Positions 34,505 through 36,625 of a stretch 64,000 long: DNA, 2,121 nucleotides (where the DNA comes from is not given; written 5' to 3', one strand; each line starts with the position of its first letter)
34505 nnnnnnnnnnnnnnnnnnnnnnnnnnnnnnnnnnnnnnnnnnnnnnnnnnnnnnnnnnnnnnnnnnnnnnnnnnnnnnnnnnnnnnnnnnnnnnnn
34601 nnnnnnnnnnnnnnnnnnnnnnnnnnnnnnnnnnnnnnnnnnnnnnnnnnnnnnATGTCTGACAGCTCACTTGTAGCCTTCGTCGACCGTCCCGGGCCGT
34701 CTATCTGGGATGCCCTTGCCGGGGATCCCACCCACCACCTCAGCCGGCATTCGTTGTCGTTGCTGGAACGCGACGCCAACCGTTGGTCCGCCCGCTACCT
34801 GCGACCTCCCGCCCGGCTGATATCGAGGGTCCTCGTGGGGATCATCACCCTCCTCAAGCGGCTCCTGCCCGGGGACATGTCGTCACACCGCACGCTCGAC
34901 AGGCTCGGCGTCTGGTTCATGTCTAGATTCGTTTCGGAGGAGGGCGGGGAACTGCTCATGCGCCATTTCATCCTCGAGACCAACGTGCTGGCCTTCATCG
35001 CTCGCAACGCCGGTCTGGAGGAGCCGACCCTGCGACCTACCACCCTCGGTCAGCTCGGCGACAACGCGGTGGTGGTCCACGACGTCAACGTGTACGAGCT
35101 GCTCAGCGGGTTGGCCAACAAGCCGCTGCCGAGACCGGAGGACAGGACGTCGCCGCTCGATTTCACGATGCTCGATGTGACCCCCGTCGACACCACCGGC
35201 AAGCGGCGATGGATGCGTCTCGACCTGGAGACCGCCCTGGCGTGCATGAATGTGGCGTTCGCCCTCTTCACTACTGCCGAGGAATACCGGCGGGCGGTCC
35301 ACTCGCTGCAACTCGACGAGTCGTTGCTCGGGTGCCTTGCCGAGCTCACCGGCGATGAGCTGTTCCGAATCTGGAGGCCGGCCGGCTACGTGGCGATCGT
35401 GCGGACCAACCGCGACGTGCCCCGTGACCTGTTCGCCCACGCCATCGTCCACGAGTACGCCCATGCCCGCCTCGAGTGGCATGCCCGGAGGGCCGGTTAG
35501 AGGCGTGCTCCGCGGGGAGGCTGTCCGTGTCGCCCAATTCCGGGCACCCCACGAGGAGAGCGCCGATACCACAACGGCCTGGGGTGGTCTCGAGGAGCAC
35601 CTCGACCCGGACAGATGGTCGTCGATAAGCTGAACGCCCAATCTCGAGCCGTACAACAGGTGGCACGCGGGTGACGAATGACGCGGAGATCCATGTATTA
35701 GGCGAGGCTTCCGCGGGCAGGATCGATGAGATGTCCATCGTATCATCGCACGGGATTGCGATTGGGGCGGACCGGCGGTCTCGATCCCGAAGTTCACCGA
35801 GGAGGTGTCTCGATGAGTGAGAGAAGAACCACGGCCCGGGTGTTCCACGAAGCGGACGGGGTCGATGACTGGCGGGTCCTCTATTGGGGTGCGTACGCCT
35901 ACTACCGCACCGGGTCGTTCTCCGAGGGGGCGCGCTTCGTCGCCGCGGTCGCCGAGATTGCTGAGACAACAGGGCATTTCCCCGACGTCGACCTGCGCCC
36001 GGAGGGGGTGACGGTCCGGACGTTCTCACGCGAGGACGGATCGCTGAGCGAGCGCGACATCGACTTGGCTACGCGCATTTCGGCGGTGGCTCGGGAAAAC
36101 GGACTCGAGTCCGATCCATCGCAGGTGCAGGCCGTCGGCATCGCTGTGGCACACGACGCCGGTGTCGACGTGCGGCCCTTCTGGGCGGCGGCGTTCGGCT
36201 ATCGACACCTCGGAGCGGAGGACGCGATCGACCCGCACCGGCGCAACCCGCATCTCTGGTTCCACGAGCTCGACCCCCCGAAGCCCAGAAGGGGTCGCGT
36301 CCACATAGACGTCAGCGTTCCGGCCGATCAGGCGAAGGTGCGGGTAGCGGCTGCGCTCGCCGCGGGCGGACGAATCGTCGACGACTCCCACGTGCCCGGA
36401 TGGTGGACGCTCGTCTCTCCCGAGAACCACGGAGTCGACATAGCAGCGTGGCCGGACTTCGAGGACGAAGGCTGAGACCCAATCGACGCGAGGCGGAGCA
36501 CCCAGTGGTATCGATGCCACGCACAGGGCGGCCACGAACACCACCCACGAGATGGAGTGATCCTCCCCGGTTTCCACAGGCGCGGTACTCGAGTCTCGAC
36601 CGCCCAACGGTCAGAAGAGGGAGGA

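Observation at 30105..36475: Cryptic small biosynthetic-like locus with six genes on one strand behind a TetR operator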

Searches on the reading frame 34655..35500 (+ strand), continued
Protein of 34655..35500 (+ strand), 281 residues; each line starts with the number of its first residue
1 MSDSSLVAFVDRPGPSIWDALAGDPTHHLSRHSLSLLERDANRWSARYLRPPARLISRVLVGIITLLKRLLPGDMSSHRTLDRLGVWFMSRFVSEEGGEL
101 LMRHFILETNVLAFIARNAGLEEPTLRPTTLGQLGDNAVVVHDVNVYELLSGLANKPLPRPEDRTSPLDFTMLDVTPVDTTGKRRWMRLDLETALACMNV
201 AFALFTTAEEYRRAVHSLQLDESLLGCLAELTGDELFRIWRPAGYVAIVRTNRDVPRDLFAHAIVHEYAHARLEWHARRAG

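Call 57: search_protein_families(library=pfam, proteins=[L045:10813-12069:-, L045:10513-12105:+, L045:11874-13238:-, L045:12102-12968:+, L045:7273-8133:+, L045:7030-8004:-, L045:6245-7243:+, L045:6281-7234:-, L045:13307-14383:-, L045:13816-14715:+], max_evalue=0.001)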
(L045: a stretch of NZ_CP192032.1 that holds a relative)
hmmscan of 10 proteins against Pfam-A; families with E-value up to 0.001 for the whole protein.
L045:10813-12069:- (418 aa): 3 families
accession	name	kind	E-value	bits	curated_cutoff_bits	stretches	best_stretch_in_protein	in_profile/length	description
PF01406.26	tRNA-synt_1e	-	5.2e-82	276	27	1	40-341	6-298/301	tRNA synthetases class I (C) catalytic domain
PF09334.17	tRNA-synt_1g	-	7.1e-07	28.7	20.1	0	275-327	307-358/391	tRNA synthetases class I (M)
PF00133.28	tRNA-synt_1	-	9.1e-06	25.1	22.7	1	250-315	330-396/414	tRNA synthetases class I (I, L, M and V)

L045:10513-12105:+ (530 aa): 0 families

L045:11874-13238:- (454 aa): 0 families

L045:12102-12968:+ (288 aa): 4 families
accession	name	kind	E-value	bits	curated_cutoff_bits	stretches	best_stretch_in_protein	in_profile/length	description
PF13411.12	MerR_1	-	1.9e-16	60.4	21.6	1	26-93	2-67/69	MerR HTH family regulatory protein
PF00376.29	MerR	-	1.2e-13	51.1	28.2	1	27-64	2-38/38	MerR family regulatory protein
PF06445.20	GyrI-like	-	3.3e-12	47.4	26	1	161-287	27-154/155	GyrI-like small molecule binding domain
PF09278.17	MerR-DNA-bind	-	8.5e-06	26.7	25.4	1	73-125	5-64/65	MerR, DNA binding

L045:7273-8133:+ (286 aa): 2 families
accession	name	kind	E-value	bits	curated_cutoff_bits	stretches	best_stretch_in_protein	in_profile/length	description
PF03466.25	LysR_substrate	-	2.3e-36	125.6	28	1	88-284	2-206/209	LysR substrate binding domain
PF00126.33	HTH_1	-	6.5e-22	77.7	26.6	1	4-62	1-59/60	Bacterial regulatory helix-turn-helix protein, lysR family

L045:7030-8004:- (324 aa): 0 families

L045:6245-7243:+ (332 aa): 0 families

L045:6281-7234:- (317 aa): 1 family
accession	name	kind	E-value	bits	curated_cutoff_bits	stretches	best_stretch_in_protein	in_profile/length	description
PF00291.31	PALP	-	3.5e-59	201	35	1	29-307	4-295/295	Pyridoxal-phosphate dependent enzyme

L045:13307-14383:- (358 aa): 0 families

L045:13816-14715:+ (299 aa): 0 families

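Call 78: find_encoding_contigs(protein=P0122, flank=8000, max_places=3)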
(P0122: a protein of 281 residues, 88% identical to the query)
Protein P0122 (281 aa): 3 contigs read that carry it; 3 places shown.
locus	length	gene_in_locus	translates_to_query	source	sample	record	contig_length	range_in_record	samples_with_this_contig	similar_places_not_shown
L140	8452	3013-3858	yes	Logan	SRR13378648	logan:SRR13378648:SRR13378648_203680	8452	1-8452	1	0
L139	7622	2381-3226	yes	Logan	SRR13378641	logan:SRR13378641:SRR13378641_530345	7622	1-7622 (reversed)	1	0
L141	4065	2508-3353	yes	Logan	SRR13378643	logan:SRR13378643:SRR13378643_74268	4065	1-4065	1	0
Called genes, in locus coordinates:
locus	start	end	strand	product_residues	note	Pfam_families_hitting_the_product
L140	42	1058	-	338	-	PF00892:EamA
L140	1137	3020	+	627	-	PF00109:ketoacyl-synt (faint), PF00108:Thiolase_N (weak), PF08541:ACP_syn_III_C, PF14518:Haem_oxygenas_2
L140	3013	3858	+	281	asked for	PF22523:DUF6999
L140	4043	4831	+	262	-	PF05552:MS_channel_1st_1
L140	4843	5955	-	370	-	PF16927:HisKA_7TM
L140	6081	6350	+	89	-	-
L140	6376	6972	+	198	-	PF12840:HTH_20, PF01022:HTH_5 (weak)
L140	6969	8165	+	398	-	PF05977:MFS_3, PF07690:MFS_1, PF13347:MFS_2 (weak), PF07690:MFS_1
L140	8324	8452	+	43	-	?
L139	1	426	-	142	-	?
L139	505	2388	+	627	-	PF00109:ketoacyl-synt (faint), PF00108:Thiolase_N (weak), PF08541:ACP_syn_III_C, PF14518:Haem_oxygenas_2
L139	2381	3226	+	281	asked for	PF22523:DUF6999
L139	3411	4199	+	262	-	PF05552:MS_channel_1st_1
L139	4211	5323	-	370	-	PF16927:HisKA_7TM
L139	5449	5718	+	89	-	-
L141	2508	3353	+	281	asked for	PF22523:DUF6999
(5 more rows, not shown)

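Call 86: search_dna_similar(query=window:34655-35500:+, collection=plasmids, mode=protein, max_evalue=0.00001, max_rows=10)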
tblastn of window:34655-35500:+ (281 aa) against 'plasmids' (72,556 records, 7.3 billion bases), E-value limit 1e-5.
Records with a match: 2; places in all: 2; records where one place covers at least 80% of the query: 1.
Best place of each record, by identity: <60% 2.
By first word of the organism name: Pseudoalteromonas 1; Nostoc 1.
By predicted mobility (MOB-suite, as given by PLSDB): non-mobilizable 1; conjugative 1.
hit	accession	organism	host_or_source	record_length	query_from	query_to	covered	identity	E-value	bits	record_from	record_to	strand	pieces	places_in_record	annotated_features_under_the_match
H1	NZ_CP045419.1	Pseudoalteromonas sp. THAF3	pure culture,Surface of a polyethylene ...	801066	49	274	80%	28.9%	1e-17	90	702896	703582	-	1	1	hypothetical protein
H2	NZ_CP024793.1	Nostoc flagelliforme CCNUN1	cell culture,desert soil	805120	11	150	50%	30.6%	1e-14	81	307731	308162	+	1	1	none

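Call 88: get_annotated_region(hit=H1, flank=8000)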
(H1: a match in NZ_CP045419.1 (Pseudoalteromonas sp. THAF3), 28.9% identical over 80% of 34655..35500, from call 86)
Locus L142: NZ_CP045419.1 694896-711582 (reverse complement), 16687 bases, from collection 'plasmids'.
description: Pseudoalteromonas sp. THAF3 plasmid pTHAF3_a, complete sequence
organism: Pseudoalteromonas sp. THAF3 (NCBI taxid 2587843)
taxonomy: Bacteria; Pseudomonadota; Gammaproteobacteria; Alteromonadales; Pseudoalteromonadaceae; Pseudoalteromonas; Pseudoalteromonas sp. THAF3
host: -; source: pure culture,Surface of a polyethylene microplastic particle present in tank 6 of a marine aquarium ...; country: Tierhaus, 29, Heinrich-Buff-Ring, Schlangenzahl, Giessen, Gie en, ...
typing (MOB-suite, as given by PLSDB): non-mobilizable
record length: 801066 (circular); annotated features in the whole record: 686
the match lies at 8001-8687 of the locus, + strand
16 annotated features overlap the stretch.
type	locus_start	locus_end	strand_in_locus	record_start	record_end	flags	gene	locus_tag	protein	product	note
CDS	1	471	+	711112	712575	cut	dgt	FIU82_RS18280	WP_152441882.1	dGTPase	GO:0006203 - dGTP catabolic process [Evidence IEA]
CDS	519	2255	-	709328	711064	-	-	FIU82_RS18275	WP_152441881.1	methyltransferase domain-containing protein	-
CDS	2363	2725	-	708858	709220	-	-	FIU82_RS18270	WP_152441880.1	hypothetical protein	-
CDS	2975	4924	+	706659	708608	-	-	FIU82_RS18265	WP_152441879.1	sensor domain-containing diguanylate cyclase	GO:0009966 - regulation of signal transduction [Evidence IEA]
CDS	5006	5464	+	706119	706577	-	nudB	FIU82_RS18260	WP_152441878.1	dihydroneopterin triphosphate diphosphatase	GO:0046656 - folic acid biosynthetic process [Evidence IEA]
CDS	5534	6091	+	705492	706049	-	-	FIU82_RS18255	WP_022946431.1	hypothetical protein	-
CDS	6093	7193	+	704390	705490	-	-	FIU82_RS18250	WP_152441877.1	beta-ketoacyl-ACP synthase III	-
CDS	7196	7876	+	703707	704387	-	-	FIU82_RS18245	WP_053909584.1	iron-containing redox enzyme family protein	-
CDS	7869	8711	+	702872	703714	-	-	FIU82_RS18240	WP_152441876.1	hypothetical protein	-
CDS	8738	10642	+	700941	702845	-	-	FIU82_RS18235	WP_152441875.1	hypothetical protein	-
CDS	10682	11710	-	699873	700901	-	-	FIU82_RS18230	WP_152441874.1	NADP-dependent oxidoreductase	-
CDS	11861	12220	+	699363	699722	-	-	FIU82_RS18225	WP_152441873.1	MerC domain-containing protein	-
CDS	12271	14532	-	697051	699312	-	-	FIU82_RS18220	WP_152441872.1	TonB-dependent receptor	-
CDS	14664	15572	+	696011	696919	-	-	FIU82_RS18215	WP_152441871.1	histone deacetylase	-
CDS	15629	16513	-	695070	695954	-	cyoE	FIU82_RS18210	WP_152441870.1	heme o synthase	GO:0048034 - heme O biosynthetic process [Evidence IEA]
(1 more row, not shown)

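Call 89: get_annotated_region(hit=H2, flank=8000)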
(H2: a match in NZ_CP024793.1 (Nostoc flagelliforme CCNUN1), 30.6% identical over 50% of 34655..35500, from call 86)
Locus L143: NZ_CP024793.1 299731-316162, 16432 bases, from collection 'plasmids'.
description: Nostoc flagelliforme CCNUN1 plasmid pNFSY08, complete sequence
organism: Nostoc flagelliforme CCNUN1 (NCBI taxid 2038116)
taxonomy: Bacteria; Cyanobacteriota; Cyanophyceae; Nostocales; Nostocaceae; Nostoc; Nostoc flagelliforme; Nostoc flagelliforme CCNUN1
host: -; source: cell culture,desert soil; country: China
typing (MOB-suite, as given by PLSDB): conjugative; replicon rep_cluster_317; relaxase MOBP,MOBV,MOBV; mating-pair formation MPF_T
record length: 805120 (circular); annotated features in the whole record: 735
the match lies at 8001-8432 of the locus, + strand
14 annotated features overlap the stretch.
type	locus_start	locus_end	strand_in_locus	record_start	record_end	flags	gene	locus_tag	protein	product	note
CDS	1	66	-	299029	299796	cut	-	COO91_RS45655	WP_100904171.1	ParA family protein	-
CDS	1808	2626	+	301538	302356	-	-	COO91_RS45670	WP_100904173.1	hypothetical protein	-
CDS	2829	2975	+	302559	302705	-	-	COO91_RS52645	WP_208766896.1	hypothetical protein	-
CDS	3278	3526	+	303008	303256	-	-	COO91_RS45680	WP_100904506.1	hypothetical protein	-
CDS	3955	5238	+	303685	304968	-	-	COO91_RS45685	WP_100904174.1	cytochrome P450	-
CDS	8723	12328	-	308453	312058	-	-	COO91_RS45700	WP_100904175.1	plasmid replication protein, CyRepA1 family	-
CDS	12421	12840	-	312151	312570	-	-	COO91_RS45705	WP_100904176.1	hypothetical protein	-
CDS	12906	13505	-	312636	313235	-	-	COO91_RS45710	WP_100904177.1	alpha-ketoglutarate-dependent dioxygenase AlkB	-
CDS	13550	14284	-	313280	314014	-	-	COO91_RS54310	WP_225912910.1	BRO family protein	-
CDS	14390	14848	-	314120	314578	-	-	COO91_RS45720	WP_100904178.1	DUF1392 domain-containing protein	-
CDS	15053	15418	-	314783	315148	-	-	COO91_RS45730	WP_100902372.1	four helix bundle protein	-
CDS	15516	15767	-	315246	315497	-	-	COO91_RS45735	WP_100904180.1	hypothetical protein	-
CDS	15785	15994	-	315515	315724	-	-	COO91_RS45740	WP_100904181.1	hypothetical protein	-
CDS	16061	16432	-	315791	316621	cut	-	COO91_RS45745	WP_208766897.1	hypothetical protein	-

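Call 90: search_protein_families(library=pfam, proteins=[L142:5534-6091:+, L142:6093-7193:+, L142:7196-7876:+, L142:7869-8711:+, L142:8738-10642:+, L142:10682-11710:-, L142:11861-12220:+], max_evalue=0.01)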
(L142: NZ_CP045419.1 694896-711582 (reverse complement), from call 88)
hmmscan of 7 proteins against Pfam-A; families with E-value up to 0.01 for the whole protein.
L142:5534-6091:+ (185 aa): 0 families

L142:6093-7193:+ (366 aa): 3 families
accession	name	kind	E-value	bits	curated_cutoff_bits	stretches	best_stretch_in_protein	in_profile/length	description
PF08541.16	ACP_syn_III_C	-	1.8e-08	34.9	26.6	1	268-346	1-74/90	3-Oxoacyl-[acyl-carrier-protein (ACP)] synthase III C terminal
PF08545.16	ACP_syn_III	-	1.1e-05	25.7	24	1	124-195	7-67/80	3-Oxoacyl-[acyl-carrier-protein (ACP)] synthase III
PF00109.32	ketoacyl-synt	-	0.00092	19.3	20.8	1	122-193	172-249/252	Beta-ketoacyl synthase, N-terminal domain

L142:7196-7876:+ (226 aa): 0 families

L142:7869-8711:+ (280 aa): 1 family
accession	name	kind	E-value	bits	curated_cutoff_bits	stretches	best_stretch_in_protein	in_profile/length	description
PF22523.1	DUF6999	-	3.4e-96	321.9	27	1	7-276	2-275/275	Family of unknown function (DUF6999)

L142:8738-10642:+ (634 aa): 1 family
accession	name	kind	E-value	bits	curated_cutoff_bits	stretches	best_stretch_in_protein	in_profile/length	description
PF17963.7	Big_9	-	0.0097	17.2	23.6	0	33-113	1-81/89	Bacterial Ig domain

L142:10682-11710:- (342 aa): 3 families
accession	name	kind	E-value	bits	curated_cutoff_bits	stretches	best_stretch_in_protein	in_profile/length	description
PF16884.10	ADH_N_2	-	6.1e-43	145.6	31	1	6-112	1-107/108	N-terminal domain of oxidoreductase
PF00107.32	ADH_zinc_N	-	2.1e-21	76.6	31.8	1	158-292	1-123/129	Zinc-binding dehydrogenase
PF13602.12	ADH_zinc_N_2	-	6.9e-12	46.9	27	1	191-336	1-134/134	Zinc-binding dehydrogenase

L142:11861-12220:+ (119 aa): 1 family
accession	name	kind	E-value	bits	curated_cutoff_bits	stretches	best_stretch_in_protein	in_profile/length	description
PF03203.19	MerC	-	6.6e-24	85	27.6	1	3-108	1-107/108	MerC mercury resistance protein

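Call 91: search_protein_families(library=ncbifam, proteins=[L142:5534-6091:+, L142:6093-7193:+, L142:7196-7876:+, L142:7869-8711:+, L142:8738-10642:+], max_evalue=0.01)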
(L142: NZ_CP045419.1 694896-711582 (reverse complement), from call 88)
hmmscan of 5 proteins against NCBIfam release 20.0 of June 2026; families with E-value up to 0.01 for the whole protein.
L142:5534-6091:+ (185 aa): 0 families

L142:6093-7193:+ (366 aa): 13 families
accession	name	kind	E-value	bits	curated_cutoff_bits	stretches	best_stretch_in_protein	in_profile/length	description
NF005293.2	PRK06816.1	subfamily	3e-111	372.1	450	1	3-364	1-378/378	StlD/DarB family beta-ketosynthase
NF053539.1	resorcinol_DarB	exception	1.3e-98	330.6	550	1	2-364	2-377/377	dialkylresorcinol biosynthesis protein DarB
NF006829.0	PRK09352.1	subfamily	9e-27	93.9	249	1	2-346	4-305/322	beta-ketoacyl-ACP synthase 3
NF006720.0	PRK09258.1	equivalog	2.3e-19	69.9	285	1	2-352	5-328/338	3-oxoacyl-ACP synthase III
TIGR00747.1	fabH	subfamily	2.9e-19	69.3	292.1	1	1-345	1-305/322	beta-ketoacyl-ACP synthase III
NF004623.0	PRK05963.1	equivalog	1.8e-17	63.6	437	1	2-353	5-319/328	beta-ketoacyl-ACP synthase III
NF005541.0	PRK07204.1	equivalog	5.3e-13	49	402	1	3-347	5-314/329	beta-ketoacyl-ACP synthase III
NF005308.0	PRK06840.1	equivalog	2.8e-07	29.9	315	1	1-195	3-177/339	3-oxoacyl-ACP synthase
NF005703.0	PRK07515.1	equivalog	4.8e-07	29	304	1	40-157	75-189/373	beta-ketoacyl-ACP synthase III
NF004715.0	PRK06059.1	equivalog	4.2e-06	26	424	1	64-179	24-136/399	lipid-transfer protein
NF009519.0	PRK12880.1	equivalog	8.3e-06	25.3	436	1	26-131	28-129/353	beta-ketoacyl-ACP synthase III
NF042429.2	DHPHCoAsyn_DpgA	equivalog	5.8e-05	22.2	425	1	62-156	69-164/350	3,5-dihydroxyphenylacetyl-CoA synthase DpgA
TIGR01930.1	AcCoA-C-Actrans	subfamily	0.0071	15.3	240.55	0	60-169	18-128/385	acetyl-CoA C-acyltransferase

L142:7196-7876:+ (226 aa): 0 families

L142:7869-8711:+ (280 aa): 0 families

L142:8738-10642:+ (634 aa): 1 family
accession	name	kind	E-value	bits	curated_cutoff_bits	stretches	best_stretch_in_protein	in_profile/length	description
NF038111.1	rhom_dep_M36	equivalog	5.3e-05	20.8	1700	1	32-127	1183-1281/1315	rhombosortase-dependent M36 family metallopeptidase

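Call 92: search_solved_structures(query=L142:7196-7876:+, max_evalue=0.01, show_alignments=1)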
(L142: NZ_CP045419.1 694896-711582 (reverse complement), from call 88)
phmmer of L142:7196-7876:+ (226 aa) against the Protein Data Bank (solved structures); distinct sequences matched with E-value up to 0.01: 1.
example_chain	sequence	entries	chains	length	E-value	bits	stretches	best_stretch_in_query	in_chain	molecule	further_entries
3dde_A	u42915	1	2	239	1e-06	32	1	85-210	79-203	TENA/THI-4 protein, Domain of Unknown Function with a Heme Oxygenase-like Fold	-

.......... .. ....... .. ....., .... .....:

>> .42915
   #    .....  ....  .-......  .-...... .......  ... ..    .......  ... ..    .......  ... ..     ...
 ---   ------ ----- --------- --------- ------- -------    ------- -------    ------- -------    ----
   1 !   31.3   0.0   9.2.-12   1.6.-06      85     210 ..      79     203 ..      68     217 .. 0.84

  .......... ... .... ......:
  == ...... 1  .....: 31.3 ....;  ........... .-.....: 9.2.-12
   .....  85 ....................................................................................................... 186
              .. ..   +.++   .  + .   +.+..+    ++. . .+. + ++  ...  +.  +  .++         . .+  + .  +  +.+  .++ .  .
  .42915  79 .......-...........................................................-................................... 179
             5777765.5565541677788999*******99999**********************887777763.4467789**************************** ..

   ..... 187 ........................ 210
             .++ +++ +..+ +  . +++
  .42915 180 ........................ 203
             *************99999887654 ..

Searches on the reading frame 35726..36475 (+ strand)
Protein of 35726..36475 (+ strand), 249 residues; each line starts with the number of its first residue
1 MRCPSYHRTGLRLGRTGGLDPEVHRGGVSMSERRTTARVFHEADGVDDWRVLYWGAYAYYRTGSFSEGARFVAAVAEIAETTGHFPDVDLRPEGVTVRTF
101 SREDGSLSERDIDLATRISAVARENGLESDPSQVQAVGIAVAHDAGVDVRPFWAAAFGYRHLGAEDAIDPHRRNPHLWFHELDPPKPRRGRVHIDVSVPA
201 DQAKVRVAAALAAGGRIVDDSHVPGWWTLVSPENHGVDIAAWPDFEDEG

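Call 3: search_protein_families(library=pfam, proteins=[window:35726-36475:+], max_evalue=0.01)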
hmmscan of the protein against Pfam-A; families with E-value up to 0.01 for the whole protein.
window:35726-36475:+ (249 aa): 2 families
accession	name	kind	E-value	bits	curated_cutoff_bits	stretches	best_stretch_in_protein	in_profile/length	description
PF01329.24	Pterin_4a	-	5.9e-13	49.2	26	1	47-120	16-90/91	Pterin 4 alpha carbinolamine dehydratase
PF18029.7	Glyoxalase_6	-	1.9e-12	48.2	23.6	1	149-238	12-104/106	Glyoxalase-like domain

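Call 4: search_protein_families(library=ncbifam, proteins=[window:35726-36475:+], max_evalue=0.01)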
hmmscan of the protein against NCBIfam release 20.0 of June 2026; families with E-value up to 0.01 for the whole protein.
window:35726-36475:+ (249 aa): 5 families
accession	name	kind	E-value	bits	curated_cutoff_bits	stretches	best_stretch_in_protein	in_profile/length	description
NF002017.0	PRK00823.1-2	equivalog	5.7e-13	48.7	80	1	33-121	4-92/94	4a-hydroxytetrahydrobiopterin dehydratase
NF002019.0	PRK00823.1-4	equivalog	1.5e-05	25.1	137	1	44-122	32-112/116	4a-hydroxytetrahydrobiopterin dehydratase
NF002018.0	PRK00823.1-3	equivalog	0.00013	21.9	108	1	43-123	15-97/98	4a-hydroxytetrahydrobiopterin dehydratase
NF002016.0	PRK00823.1-1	equivalog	0.0024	18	133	1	59-122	48-111/113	4a-hydroxytetrahydrobiopterin dehydratase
NF002020.0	PRK00823.1-5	equivalog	0.0072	16.5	146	0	60-124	43-107/111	4a-hydroxytetrahydrobiopterin dehydratase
